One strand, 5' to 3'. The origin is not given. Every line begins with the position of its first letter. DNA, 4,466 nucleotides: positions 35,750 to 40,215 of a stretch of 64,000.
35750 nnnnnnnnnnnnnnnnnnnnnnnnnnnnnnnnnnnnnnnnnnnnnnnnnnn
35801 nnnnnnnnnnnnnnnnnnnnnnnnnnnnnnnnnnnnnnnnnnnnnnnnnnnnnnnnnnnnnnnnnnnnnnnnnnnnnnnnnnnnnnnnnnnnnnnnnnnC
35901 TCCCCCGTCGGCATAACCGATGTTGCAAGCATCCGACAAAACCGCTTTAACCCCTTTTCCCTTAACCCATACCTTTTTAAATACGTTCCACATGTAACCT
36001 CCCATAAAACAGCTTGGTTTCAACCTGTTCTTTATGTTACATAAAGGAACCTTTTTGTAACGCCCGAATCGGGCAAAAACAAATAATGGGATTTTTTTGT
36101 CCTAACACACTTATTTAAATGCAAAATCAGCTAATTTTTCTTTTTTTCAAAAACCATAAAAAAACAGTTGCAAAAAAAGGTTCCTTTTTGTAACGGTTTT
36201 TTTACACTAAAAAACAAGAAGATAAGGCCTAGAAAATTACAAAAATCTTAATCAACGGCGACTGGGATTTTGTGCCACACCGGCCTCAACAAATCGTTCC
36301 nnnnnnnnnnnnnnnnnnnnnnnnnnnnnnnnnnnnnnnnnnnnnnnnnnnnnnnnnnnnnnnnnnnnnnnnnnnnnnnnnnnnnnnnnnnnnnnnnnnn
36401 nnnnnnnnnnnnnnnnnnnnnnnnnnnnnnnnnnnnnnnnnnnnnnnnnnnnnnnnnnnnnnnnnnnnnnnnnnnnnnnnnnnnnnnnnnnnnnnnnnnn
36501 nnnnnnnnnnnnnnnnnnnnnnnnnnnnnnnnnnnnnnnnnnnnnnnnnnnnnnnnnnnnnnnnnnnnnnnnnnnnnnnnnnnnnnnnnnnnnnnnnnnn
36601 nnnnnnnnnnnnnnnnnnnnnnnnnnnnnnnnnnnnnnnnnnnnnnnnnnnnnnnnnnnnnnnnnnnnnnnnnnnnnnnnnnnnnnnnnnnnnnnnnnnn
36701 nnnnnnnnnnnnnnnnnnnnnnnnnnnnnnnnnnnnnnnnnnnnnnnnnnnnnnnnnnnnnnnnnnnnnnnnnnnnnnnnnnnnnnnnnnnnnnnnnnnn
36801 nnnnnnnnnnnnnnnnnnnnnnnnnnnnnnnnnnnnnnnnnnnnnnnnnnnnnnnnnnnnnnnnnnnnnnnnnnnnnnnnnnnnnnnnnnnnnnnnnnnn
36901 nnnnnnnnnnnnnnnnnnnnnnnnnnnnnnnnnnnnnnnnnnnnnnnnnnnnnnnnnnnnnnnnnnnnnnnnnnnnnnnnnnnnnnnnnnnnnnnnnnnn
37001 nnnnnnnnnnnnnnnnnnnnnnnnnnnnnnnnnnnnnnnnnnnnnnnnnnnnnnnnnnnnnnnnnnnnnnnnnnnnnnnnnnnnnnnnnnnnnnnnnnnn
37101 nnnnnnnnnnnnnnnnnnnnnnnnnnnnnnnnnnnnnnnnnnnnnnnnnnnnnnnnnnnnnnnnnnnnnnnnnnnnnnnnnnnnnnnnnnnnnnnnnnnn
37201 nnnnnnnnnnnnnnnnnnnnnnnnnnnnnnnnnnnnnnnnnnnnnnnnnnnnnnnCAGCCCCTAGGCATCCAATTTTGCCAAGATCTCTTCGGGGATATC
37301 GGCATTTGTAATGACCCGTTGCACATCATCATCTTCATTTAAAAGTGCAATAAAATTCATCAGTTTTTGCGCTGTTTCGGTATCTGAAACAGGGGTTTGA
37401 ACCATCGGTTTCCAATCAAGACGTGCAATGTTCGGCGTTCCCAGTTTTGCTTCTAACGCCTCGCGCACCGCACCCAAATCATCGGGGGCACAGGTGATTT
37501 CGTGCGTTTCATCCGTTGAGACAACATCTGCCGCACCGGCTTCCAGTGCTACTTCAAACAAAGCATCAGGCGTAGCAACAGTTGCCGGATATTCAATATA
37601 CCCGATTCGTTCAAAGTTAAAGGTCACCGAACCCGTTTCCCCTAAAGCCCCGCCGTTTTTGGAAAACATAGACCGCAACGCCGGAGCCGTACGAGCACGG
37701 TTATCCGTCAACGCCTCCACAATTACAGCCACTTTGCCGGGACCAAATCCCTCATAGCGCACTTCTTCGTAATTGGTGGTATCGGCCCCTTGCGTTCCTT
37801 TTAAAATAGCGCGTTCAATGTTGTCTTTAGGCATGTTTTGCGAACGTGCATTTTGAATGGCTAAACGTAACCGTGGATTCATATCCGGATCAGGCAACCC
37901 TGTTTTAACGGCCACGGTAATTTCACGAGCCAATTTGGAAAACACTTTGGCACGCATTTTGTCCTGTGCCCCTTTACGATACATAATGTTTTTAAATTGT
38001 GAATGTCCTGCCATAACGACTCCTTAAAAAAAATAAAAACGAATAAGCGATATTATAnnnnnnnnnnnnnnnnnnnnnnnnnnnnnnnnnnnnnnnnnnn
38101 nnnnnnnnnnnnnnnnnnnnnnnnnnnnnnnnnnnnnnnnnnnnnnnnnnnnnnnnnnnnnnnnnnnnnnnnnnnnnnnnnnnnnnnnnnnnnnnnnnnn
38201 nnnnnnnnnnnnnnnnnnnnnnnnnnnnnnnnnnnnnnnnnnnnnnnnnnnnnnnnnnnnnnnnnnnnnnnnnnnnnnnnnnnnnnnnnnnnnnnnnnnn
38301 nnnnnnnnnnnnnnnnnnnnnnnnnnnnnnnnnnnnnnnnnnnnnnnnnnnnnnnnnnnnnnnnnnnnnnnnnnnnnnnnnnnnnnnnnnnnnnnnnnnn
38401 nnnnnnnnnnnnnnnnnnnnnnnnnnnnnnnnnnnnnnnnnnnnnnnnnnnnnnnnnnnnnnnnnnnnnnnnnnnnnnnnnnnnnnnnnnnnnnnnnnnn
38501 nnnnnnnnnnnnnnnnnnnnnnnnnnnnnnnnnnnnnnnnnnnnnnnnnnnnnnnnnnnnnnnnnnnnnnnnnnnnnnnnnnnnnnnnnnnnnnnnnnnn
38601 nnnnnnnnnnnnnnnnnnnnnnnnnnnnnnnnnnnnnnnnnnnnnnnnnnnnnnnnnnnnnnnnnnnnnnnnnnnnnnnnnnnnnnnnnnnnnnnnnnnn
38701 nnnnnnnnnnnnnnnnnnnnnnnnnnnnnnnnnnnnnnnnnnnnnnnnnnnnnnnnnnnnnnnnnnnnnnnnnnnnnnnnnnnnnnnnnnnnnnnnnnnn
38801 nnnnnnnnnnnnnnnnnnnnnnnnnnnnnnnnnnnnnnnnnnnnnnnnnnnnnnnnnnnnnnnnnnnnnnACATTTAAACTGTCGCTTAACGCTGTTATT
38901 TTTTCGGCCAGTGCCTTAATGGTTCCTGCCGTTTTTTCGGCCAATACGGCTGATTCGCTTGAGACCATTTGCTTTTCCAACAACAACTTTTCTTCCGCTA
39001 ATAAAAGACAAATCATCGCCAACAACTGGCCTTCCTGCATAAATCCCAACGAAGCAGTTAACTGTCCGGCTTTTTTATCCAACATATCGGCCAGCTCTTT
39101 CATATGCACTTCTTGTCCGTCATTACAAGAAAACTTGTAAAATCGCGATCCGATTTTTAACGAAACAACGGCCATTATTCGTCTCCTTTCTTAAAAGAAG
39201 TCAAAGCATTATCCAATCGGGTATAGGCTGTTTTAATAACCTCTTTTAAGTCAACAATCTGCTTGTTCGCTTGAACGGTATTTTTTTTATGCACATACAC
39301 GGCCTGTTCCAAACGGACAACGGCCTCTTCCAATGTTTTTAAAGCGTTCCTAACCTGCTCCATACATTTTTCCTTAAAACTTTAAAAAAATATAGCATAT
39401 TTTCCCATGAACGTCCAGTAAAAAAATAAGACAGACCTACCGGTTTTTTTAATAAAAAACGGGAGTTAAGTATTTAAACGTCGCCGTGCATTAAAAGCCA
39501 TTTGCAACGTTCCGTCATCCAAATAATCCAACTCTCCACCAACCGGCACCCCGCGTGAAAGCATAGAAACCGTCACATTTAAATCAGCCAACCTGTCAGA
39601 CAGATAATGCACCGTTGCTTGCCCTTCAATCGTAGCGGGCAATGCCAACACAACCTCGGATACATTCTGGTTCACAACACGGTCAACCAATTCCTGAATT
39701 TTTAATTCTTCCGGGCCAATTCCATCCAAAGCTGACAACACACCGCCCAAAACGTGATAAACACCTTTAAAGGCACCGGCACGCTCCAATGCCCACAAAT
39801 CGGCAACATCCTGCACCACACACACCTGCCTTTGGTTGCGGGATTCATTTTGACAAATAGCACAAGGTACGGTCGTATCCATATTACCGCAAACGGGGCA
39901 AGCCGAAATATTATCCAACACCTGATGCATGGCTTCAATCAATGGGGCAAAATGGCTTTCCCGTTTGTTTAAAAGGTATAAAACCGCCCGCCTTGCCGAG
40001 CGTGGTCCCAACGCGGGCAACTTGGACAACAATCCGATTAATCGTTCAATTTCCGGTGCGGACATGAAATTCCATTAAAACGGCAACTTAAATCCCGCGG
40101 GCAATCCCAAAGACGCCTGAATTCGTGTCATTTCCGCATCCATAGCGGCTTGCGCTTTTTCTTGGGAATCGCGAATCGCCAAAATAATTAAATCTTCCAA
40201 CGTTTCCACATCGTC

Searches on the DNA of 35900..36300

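Call 63: search_rna_families(source=window, start=35900, end=36300, threshold=evalue, max_evalue=1)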
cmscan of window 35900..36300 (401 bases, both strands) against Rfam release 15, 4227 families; matches with E-value up to 1: 3.
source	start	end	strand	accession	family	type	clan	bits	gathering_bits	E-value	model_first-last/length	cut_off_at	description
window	36151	36210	+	RF01666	rox2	Cis-reg;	-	24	55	0.076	1-71/71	no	Drosophila rox2 ncRNA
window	36153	36227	-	RF03155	TD-1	Cis-reg;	CL00124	19.6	64.5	0.63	1-120/120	no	TD-1 RNA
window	36139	36282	+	RF01241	SNORA81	Gene; snRNA; snoRNA; HACA-box;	-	17.9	45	0.48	1-179/179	no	Small nucleolar RNA SNORA81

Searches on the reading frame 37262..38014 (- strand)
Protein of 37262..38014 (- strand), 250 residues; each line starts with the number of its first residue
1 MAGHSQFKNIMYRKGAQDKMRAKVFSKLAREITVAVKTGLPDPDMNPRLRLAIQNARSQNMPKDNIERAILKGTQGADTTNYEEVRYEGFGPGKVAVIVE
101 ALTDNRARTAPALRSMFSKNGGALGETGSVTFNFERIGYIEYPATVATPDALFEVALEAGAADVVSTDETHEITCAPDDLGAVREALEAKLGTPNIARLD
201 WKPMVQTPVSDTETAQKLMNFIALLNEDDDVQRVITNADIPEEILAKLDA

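Call 22: search_protein_families(library=pfam, proteins=[window:37262-38014:-])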
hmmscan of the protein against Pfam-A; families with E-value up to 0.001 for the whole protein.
window:37262-38014:- (250 aa): 2 families
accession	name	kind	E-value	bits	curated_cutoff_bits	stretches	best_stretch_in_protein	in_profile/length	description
PF01709.26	Transcrip_reg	-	3.5e-53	180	27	1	82-238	1-160/160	TACO1/YebC second and third domain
PF20772.2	TACO1_YebC_N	-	7.1e-32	110.1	36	1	5-75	1-72/73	TACO1/YebC protein N-terminal domain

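Call 58: find_encoding_contigs(protein=window:37262-38014:-, flank=3500, max_places=10)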
Protein window:37262-38014:- (250 aa): 22 contigs read that carry it; 10 places shown.
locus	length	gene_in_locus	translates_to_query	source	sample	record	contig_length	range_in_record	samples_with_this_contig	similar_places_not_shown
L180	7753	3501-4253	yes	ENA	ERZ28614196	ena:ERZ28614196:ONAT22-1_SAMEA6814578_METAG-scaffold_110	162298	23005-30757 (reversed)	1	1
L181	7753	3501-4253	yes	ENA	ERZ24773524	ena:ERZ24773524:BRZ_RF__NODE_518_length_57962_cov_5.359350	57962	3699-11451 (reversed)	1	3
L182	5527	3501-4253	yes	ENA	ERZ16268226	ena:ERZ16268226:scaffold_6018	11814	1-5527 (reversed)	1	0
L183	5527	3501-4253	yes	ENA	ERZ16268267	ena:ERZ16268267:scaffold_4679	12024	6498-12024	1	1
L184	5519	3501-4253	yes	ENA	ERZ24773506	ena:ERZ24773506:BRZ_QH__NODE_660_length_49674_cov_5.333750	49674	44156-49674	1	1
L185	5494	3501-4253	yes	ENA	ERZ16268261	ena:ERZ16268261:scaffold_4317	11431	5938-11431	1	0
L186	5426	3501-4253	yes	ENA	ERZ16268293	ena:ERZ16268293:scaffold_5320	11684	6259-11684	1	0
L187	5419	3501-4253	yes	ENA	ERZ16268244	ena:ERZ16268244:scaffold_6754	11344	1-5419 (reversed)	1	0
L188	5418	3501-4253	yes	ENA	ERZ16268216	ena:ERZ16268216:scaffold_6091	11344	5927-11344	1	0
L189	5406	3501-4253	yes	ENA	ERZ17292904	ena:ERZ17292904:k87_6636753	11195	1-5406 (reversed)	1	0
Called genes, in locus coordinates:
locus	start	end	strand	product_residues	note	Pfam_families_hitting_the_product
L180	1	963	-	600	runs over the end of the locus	PF00009:GTP_EFTU, PF03144:GTP_EFTU_D2, PF14492:EFG_III (weak), PF00679:EFG_C, PF06421:LepA_C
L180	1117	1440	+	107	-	PF02575:YbaB_DNA_bd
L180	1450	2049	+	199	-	PF21176:RecR_HhH, PF02132:RecR_ZnF (faint), PF01751:Toprim (weak), PF13662:Toprim_4, PF21175:RecR_C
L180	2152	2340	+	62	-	-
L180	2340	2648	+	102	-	PF05164:ZapA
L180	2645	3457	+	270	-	PF00149:Metallophos, PF13277:YmdB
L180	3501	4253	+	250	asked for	PF20772:TACO1_YebC_N, PF01709:Transcrip_reg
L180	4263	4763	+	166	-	PF02075:RuvC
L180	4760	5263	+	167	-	PF01510:Amidase_2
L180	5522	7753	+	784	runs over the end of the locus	-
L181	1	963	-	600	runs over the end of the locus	PF00009:GTP_EFTU, PF03144:GTP_EFTU_D2, PF14492:EFG_III (weak), PF00679:EFG_C, PF06421:LepA_C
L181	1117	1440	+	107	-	PF02575:YbaB_DNA_bd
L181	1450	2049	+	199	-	PF21176:RecR_HhH, PF02132:RecR_ZnF (faint), PF01751:Toprim (weak), PF13662:Toprim_4, PF21175:RecR_C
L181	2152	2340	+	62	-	-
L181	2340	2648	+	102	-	PF05164:ZapA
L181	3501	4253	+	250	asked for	PF20772:TACO1_YebC_N, PF01709:Transcrip_reg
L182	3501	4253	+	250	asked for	PF20772:TACO1_YebC_N, PF01709:Transcrip_reg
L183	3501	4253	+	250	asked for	PF20772:TACO1_YebC_N, PF01709:Transcrip_reg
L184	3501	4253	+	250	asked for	PF20772:TACO1_YebC_N, PF01709:Transcrip_reg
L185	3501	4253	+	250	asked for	PF20772:TACO1_YebC_N, PF01709:Transcrip_reg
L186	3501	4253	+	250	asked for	PF20772:TACO1_YebC_N, PF01709:Transcrip_reg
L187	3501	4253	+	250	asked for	PF20772:TACO1_YebC_N, PF01709:Transcrip_reg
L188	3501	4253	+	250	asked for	PF20772:TACO1_YebC_N, PF01709:Transcrip_reg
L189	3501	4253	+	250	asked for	PF20772:TACO1_YebC_N, PF01709:Transcrip_reg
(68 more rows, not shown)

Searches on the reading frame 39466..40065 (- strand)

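Call 12: search_protein_families(library=pfam, proteins=[window:39466-40065:-])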
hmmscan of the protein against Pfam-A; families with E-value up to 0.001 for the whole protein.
window:39466-40065:- (199 aa): 5 families
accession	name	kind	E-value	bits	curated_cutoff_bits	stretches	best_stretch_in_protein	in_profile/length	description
PF13662.12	Toprim_4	-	3e-24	85.5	25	1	80-169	2-84/85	Toprim domain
PF21175.2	RecR_C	-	8.5e-11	41.5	22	1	172-195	1-24/24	RecR, C-terminal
PF21176.3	RecR_HhH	-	1.4e-08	34.8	27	1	6-49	1-44/45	RecR, helix-hairpin-helix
PF01751.28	Toprim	-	4.1e-06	27.3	23.1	1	81-161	2-86/96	Toprim domain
PF02132.21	RecR_ZnF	-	2.5e-05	24.4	22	1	56-73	4-21/21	RecR, Cys4-zinc finger domain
